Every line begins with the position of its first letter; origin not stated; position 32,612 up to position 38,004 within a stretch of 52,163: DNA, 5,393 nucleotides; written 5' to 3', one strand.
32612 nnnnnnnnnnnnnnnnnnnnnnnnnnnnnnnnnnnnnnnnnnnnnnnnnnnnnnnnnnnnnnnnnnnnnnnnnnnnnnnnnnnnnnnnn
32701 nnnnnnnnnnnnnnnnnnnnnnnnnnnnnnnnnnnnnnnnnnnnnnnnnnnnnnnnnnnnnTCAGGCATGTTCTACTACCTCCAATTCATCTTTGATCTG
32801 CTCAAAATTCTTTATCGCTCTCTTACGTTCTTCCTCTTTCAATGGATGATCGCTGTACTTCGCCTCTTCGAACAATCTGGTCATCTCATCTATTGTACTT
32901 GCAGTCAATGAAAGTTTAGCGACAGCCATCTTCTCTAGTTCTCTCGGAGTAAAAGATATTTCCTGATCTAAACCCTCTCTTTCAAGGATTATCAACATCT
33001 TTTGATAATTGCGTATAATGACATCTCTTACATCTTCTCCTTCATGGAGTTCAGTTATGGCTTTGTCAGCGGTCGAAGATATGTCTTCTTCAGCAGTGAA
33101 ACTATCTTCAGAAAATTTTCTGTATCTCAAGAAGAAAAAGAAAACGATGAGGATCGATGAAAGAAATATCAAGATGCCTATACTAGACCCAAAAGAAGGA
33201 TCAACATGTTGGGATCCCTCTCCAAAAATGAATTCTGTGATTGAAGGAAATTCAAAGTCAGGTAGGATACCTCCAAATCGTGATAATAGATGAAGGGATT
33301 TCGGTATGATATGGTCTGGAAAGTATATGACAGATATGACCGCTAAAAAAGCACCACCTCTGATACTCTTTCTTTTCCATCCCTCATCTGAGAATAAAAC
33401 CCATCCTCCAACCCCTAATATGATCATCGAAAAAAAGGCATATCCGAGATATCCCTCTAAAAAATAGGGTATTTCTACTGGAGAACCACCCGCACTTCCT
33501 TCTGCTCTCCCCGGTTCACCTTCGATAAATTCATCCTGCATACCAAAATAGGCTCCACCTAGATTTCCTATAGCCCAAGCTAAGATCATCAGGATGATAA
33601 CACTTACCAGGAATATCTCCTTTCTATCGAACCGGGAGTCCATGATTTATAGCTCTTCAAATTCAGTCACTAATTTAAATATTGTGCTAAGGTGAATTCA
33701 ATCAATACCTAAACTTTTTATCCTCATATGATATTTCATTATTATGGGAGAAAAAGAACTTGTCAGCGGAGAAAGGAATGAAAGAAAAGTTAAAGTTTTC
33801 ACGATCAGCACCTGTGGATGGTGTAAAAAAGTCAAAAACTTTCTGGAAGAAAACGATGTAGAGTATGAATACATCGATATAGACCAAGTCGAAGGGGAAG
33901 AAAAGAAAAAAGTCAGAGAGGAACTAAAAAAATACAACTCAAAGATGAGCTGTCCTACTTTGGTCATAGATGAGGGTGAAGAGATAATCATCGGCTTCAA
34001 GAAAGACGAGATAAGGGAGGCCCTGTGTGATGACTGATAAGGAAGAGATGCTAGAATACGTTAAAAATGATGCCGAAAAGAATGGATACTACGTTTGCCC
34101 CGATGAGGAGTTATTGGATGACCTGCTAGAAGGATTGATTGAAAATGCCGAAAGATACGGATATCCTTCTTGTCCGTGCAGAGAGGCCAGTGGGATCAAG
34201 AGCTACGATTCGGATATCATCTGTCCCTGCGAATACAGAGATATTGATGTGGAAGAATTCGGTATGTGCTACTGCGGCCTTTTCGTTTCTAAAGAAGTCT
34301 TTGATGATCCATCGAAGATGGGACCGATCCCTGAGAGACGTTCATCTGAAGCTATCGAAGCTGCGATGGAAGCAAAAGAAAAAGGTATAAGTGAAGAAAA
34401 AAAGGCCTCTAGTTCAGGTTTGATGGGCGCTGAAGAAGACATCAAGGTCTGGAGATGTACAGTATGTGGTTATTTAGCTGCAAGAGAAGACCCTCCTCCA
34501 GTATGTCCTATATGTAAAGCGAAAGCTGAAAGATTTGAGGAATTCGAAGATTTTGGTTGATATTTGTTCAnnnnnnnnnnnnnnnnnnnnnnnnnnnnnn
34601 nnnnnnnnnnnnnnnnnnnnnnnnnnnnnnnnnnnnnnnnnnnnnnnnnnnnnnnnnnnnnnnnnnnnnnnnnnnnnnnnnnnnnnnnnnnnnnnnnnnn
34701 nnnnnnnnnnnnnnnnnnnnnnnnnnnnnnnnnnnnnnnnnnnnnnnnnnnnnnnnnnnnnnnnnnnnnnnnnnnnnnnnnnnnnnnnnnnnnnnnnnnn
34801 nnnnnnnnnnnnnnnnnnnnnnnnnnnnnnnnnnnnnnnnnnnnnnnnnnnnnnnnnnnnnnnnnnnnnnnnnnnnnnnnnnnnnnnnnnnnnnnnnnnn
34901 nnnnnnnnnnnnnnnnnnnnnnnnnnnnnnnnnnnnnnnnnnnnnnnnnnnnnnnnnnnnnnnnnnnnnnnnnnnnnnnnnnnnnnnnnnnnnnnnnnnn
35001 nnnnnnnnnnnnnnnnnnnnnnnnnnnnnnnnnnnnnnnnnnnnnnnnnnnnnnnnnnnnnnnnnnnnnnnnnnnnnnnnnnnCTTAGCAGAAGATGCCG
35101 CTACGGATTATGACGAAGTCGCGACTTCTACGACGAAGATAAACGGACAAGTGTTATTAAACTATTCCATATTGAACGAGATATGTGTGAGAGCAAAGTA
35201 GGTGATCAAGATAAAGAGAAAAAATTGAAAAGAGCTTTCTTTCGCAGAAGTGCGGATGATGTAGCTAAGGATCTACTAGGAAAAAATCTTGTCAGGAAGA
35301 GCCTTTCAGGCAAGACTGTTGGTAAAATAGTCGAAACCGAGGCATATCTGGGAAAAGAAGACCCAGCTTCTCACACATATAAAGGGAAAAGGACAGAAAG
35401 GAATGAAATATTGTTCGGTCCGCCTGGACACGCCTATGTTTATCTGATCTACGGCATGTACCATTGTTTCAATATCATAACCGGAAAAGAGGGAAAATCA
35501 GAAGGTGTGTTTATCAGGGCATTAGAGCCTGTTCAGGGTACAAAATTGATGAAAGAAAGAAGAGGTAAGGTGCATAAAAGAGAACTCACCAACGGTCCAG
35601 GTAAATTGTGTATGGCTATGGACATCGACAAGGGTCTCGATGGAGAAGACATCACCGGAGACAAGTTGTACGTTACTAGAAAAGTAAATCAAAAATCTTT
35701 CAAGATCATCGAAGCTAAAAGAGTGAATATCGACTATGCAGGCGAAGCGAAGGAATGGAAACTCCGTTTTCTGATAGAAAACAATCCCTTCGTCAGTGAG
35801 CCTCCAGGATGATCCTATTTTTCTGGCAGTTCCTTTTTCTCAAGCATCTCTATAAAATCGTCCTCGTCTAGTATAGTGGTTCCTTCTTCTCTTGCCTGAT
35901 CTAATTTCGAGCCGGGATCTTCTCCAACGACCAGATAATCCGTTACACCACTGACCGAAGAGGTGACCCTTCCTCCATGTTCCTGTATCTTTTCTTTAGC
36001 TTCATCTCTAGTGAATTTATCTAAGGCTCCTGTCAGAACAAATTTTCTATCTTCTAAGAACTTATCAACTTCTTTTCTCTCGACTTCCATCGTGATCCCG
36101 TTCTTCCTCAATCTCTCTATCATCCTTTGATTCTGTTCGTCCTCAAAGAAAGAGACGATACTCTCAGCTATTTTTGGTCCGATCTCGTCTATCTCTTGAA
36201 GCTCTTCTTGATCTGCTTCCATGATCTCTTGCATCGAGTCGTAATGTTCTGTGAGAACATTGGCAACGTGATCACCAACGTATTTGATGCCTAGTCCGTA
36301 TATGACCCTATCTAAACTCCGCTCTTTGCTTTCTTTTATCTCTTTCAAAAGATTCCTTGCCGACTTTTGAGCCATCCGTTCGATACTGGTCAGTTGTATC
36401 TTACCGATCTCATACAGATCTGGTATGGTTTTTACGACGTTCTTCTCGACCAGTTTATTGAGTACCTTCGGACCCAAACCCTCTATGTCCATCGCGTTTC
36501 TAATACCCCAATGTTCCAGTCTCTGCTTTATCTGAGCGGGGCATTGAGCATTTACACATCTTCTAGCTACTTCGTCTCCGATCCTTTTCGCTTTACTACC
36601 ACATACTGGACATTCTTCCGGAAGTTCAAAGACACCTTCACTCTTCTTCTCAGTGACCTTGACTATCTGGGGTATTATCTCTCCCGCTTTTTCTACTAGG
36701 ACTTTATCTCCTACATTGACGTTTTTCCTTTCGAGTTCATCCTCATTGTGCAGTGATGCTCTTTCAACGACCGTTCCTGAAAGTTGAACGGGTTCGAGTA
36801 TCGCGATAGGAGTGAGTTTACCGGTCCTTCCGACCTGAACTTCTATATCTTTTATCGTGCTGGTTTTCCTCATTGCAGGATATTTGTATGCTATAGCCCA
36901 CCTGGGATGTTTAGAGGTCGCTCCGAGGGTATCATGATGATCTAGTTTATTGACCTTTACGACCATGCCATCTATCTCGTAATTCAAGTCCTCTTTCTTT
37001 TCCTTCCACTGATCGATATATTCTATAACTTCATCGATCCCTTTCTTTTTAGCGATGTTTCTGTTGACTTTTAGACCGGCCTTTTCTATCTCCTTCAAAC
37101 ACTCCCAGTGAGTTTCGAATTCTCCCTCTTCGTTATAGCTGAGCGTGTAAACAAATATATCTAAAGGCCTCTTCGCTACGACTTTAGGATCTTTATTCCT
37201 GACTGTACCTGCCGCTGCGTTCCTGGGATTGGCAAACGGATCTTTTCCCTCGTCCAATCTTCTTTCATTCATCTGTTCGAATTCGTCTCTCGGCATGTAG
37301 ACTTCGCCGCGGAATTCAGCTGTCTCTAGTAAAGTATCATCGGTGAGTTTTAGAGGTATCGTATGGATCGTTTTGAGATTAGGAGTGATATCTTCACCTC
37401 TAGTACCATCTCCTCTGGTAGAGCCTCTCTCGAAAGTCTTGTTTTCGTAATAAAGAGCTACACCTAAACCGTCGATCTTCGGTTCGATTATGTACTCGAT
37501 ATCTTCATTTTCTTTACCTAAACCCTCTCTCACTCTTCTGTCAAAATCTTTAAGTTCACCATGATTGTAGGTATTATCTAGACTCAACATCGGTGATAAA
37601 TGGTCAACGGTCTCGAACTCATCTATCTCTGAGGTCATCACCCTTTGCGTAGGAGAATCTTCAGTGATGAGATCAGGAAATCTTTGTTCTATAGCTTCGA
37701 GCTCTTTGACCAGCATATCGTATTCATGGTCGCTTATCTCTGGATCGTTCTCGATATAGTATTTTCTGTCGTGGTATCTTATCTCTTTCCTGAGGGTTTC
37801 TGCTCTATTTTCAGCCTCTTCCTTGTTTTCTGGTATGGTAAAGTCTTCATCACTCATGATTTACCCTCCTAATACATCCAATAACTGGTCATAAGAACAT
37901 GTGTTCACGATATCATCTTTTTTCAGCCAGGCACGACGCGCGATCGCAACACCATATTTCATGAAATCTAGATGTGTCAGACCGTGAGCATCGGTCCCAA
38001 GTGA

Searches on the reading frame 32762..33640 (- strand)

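Call 71: search_protein_families(library=pfam, proteins=[window:32762-33640:-], max_evalue=0.0001)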
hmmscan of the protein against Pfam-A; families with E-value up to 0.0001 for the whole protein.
window:32762-33640:- (292 aa): 1 family
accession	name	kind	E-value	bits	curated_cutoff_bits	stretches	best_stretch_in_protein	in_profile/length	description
PF13559.11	DUF4129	-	7.2e-10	39.2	24.8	1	212-277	2-66/69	Domain of unknown function (DUF4129)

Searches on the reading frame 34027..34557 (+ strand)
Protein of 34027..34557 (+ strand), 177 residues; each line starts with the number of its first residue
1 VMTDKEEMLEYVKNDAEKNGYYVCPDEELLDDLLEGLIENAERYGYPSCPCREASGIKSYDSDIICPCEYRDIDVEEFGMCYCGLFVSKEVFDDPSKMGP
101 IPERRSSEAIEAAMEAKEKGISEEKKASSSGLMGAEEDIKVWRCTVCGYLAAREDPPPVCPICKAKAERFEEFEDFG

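Call 100: search_protein_families(library=pfam, proteins=[window:34027-34557:+], max_evalue=0.001)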
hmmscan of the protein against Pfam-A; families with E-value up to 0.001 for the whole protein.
window:34027-34557:+ (177 aa): 3 families
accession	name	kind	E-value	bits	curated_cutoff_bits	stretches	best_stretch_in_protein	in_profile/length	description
PF02943.20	FeThRed_B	-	1.3e-21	77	22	1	6-93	3-92/106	Ferredoxin thioredoxin reductase catalytic beta chain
PF21349.2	RUBY_RBDX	-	1.4e-13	50.5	26.5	1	142-171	1-30/30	Rubrerythrin, rubredoxin-like domain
PF23458.2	DUF7130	-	3.1e-06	27.4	35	1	95-171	11-84/89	Domain of unknown function (DUF7130)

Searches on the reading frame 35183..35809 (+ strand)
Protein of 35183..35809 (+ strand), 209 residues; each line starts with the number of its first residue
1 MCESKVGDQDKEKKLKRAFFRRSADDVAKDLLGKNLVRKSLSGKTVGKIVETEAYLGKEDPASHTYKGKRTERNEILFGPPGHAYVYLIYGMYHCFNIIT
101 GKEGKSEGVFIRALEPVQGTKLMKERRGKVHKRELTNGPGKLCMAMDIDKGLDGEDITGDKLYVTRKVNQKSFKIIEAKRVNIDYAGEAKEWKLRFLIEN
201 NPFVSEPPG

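Call 100: search_protein_families(library=pfam, proteins=[window:35183-35809:+], max_evalue=0.001)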
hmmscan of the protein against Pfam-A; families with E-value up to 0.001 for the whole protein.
window:35183-35809:+ (209 aa): 1 family
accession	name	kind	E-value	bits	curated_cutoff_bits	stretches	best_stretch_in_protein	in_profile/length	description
PF02245.21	Pur_DNA_glyco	-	1.2e-67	227.2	27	1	19-202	2-181/181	Methylpurine-DNA glycosylase (MPG)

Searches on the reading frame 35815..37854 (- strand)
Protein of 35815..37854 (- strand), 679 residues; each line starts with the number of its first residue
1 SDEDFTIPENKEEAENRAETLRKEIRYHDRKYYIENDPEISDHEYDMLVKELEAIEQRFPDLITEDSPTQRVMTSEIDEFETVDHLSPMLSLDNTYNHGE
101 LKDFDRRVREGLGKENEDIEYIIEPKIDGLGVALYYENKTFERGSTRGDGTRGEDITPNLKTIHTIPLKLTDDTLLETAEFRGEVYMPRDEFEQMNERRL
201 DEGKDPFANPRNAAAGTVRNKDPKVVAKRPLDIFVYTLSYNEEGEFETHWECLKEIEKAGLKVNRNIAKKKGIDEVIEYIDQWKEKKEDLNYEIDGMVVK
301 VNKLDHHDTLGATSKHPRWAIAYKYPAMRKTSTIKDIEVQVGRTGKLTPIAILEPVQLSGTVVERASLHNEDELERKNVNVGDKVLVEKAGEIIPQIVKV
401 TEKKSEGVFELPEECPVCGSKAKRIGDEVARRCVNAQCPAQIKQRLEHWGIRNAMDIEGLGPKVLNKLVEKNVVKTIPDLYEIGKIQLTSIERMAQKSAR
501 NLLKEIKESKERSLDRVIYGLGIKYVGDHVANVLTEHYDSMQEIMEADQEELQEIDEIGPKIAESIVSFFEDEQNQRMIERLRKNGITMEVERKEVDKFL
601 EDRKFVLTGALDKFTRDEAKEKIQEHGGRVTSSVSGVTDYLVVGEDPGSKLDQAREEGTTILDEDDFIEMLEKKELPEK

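Call 70: search_protein_families(library=pfam, proteins=[window:35815-37854:-], max_evalue=0.00001)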
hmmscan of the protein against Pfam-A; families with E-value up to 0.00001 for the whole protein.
window:35815-37854:- (679 aa): 7 families
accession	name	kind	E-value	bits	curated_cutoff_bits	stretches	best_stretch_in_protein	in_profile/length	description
PF01653.23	DNA_ligase_aden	-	3.7e-99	331.8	27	1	79-327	3-252/253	NAD-dependent DNA ligase adenylation domain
PF03120.22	DNA_ligase_OB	-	6.6e-33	112.9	32.9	1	332-406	2-76/79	NAD-dependent DNA ligase OB-fold domain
PF12826.13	HHH_2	-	2e-24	85.9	27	1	516-579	1-64/64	Helix-hairpin-helix motif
PF00533.33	BRCT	-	3.7e-14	53.1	21.3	1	597-670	3-77/78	BRCA1 C Terminus (BRCT) domain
PF14520.12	HHH_5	-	3.8e-14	53.4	27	1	521-571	5-56/57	Helix-hairpin-helix domain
PF03119.21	DNA_ligase_ZBD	-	2.5e-09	37.3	25.8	1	414-440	1-27/27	NAD-dependent DNA ligase C4 zinc finger domain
PF22745.1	Nlig-Ia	-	8.7e-07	29.9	27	1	15-64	3-52/92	DNA ligase-like, N-terminal NAD+-binding domain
